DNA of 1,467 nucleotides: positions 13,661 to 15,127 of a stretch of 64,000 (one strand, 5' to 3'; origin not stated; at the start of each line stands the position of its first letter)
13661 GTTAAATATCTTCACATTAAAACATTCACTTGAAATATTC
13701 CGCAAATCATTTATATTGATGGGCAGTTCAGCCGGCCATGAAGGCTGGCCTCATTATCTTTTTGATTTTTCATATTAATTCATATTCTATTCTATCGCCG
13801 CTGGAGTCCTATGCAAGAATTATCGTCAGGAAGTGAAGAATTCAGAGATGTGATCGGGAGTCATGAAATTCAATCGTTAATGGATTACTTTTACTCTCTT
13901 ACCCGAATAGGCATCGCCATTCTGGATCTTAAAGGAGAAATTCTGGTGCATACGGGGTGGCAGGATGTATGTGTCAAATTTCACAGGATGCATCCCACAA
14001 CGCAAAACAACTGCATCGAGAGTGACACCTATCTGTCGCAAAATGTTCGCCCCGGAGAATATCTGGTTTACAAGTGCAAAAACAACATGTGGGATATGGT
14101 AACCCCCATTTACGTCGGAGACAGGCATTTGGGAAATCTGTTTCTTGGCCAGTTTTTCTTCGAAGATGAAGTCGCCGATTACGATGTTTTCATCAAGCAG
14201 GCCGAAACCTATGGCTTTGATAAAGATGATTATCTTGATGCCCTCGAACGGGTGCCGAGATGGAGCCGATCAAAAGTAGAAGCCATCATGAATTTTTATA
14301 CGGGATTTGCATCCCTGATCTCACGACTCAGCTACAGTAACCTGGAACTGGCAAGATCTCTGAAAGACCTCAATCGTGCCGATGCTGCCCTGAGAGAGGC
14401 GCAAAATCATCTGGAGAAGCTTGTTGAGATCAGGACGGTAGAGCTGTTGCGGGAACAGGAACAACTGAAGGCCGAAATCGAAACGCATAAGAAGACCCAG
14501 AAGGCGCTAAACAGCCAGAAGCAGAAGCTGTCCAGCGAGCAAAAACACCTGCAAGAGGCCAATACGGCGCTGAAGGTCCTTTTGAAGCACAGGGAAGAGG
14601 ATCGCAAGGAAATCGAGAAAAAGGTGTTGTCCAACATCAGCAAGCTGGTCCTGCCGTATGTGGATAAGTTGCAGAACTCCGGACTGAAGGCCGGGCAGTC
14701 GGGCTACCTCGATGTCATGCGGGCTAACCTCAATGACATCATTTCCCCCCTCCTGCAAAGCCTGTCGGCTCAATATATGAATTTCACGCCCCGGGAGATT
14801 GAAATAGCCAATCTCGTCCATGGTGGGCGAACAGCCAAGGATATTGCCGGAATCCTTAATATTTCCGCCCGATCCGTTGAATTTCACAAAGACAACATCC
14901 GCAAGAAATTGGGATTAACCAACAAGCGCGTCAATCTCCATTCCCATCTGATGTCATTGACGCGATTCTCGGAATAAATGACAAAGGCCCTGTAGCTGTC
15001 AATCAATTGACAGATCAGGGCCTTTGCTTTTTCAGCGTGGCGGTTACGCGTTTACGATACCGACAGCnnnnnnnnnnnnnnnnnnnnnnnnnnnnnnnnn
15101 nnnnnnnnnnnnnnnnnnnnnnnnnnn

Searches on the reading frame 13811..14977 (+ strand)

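Call 47: search_protein_families(library=pfam, proteins=[window:13811-14977:+], max_evalue=0.00001)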
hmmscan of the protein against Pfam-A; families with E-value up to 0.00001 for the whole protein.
window:13811-14977:+ (388 aa): 2 families
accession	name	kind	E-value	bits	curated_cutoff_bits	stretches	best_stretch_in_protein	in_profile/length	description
PF10114.15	PocR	-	9.8e-54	181.9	23.9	1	13-175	1-162/162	Sensory domain found in PocR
PF00196.25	GerE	-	4.4e-14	52.3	23.5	1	324-373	2-51/57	Bacterial regulatory proteins, luxR family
